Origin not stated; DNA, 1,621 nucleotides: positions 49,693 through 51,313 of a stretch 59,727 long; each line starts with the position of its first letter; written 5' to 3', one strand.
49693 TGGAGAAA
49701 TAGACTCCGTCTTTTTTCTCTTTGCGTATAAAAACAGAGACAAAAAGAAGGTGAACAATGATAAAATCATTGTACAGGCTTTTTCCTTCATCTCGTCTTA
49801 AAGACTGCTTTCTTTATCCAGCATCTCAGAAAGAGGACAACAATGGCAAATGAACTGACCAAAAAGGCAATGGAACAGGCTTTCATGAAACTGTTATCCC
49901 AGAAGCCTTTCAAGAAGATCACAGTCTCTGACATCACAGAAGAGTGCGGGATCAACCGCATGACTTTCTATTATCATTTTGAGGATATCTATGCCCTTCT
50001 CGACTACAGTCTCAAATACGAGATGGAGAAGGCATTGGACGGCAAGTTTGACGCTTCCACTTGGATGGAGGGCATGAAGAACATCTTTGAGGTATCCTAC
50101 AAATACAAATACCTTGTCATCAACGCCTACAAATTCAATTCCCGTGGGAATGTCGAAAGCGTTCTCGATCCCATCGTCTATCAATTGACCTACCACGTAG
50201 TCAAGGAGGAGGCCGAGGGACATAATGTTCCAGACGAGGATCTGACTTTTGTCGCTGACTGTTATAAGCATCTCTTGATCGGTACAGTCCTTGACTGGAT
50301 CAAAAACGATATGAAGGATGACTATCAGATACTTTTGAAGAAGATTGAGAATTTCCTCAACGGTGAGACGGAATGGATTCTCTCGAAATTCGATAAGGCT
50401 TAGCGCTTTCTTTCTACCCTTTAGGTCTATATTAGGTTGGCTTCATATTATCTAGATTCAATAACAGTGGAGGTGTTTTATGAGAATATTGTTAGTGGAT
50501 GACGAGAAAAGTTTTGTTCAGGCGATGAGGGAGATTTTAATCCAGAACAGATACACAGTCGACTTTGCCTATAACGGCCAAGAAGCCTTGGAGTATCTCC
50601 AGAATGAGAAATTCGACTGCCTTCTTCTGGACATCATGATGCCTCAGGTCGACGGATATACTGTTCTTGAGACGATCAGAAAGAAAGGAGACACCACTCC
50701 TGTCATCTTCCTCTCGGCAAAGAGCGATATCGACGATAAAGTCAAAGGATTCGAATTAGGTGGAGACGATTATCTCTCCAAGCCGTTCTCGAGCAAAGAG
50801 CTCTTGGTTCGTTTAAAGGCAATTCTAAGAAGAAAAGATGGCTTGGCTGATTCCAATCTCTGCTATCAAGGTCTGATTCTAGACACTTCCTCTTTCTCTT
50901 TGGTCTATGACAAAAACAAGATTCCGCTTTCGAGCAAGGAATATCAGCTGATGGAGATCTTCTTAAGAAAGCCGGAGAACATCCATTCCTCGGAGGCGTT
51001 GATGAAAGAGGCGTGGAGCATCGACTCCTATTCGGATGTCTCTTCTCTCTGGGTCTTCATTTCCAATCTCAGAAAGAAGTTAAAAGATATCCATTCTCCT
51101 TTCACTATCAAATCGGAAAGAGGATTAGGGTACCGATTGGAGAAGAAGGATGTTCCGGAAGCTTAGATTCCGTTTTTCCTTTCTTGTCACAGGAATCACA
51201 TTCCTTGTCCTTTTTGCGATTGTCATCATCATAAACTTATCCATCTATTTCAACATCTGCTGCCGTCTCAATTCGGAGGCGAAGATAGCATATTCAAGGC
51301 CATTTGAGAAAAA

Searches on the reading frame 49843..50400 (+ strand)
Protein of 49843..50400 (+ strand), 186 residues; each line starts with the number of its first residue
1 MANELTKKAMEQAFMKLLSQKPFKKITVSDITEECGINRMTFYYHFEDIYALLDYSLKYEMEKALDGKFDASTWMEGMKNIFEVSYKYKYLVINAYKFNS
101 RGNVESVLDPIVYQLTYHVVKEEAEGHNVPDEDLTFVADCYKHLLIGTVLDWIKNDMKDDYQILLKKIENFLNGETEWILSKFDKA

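Call 34: search_protein_families(library=ncbifam, proteins=[window:49843-50400:+], max_evalue=0.00001)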
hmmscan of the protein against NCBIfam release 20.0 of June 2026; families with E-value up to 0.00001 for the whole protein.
window:49843-50400:+ (186 aa): 1 family
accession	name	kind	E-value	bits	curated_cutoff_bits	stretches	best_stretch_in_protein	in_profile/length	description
TIGR02366.1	DHAK_reg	equivalog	2.2e-23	83.2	129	1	5-173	3-173/176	dihydroxyacetone kinase transcriptional activator DhaS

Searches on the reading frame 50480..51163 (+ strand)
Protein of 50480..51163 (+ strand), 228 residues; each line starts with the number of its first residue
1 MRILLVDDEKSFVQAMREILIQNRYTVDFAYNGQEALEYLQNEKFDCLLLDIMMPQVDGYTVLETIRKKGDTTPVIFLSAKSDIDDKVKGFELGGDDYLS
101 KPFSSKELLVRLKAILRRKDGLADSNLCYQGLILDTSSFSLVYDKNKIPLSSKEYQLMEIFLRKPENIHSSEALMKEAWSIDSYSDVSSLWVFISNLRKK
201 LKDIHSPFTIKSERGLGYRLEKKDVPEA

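Call 34: search_protein_families(library=ncbifam, proteins=[window:50480-51163:+], max_evalue=0.00001)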
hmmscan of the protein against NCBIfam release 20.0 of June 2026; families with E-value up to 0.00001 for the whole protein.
window:50480-51163:+ (228 aa): 95 families (the best 25 are shown)
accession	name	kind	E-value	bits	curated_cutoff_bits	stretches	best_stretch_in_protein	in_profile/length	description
NF041734.1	resp_reg_RppA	equivalog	6.5e-55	186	250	1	1-221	1-228/229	two-component system response regulator RppA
NF053854.1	RespRegPhoBBctds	equivalog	3.6e-50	170.4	270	1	3-220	1-224/225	two-component system response regulator PhoB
TIGR01387.1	cztR_silR_copR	subfamily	6.8e-50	169.7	279.2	1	3-220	1-218/218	heavy metal response regulator transcription factor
TIGR02154.1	PhoB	equivalog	3.4e-48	163.9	296.2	1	2-220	4-225/226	phosphate regulon transcriptional regulator PhoB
NF012023.0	PRK15479.1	equivalog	1.9e-47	161.7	337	1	1-224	1-221/224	transcriptional regulator TctD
NF045944.1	ResRegRpaBCyano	equivalog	4.4e-47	160.4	330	1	4-221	1-228/229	response regulator transcription factor RpaB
NF040689.1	MtrAB_MtrA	equivalog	6e-47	159.8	300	1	3-219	1-217/219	MtrAB system response regulator MtrA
NF051850.1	RespRegRprY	equivalog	6.8e-46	156.5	370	1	1-221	5-227/234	response regulator transcription factor RprY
NF008296.0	PRK11083.1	equivalog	2.5e-45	154.6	273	1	2-222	5-227/228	two-component system response regulator CreB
NF040534.1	resp_reg_YycF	equivalog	5e-45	153.6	340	1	2-223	2-230/231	response regulator YycF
NF033117.2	vanR_ACDEGLN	exception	8.5e-44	149.8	350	1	3-221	1-226/226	VanR-ABDEGLN family response regulator transcription factor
NF007928.2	PRK10643.1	equivalog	2.5e-43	148.2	330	1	1-220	1-216/216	two-component system response regulator PmrA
NF045991.1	RespRegCtrARhodob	equivalog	5.6e-43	147.3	350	1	1-220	1-221/224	response regulator transcription factor CtrA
NF008567.0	PRK11517.1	equivalog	1.4e-42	145.6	353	1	1-222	1-220/223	response regulator transcription factor HprR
NF007346.1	PRK09836.1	equivalog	1.5e-40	139.4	420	1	1-224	1-225/227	copper/silver response regulator transcription factor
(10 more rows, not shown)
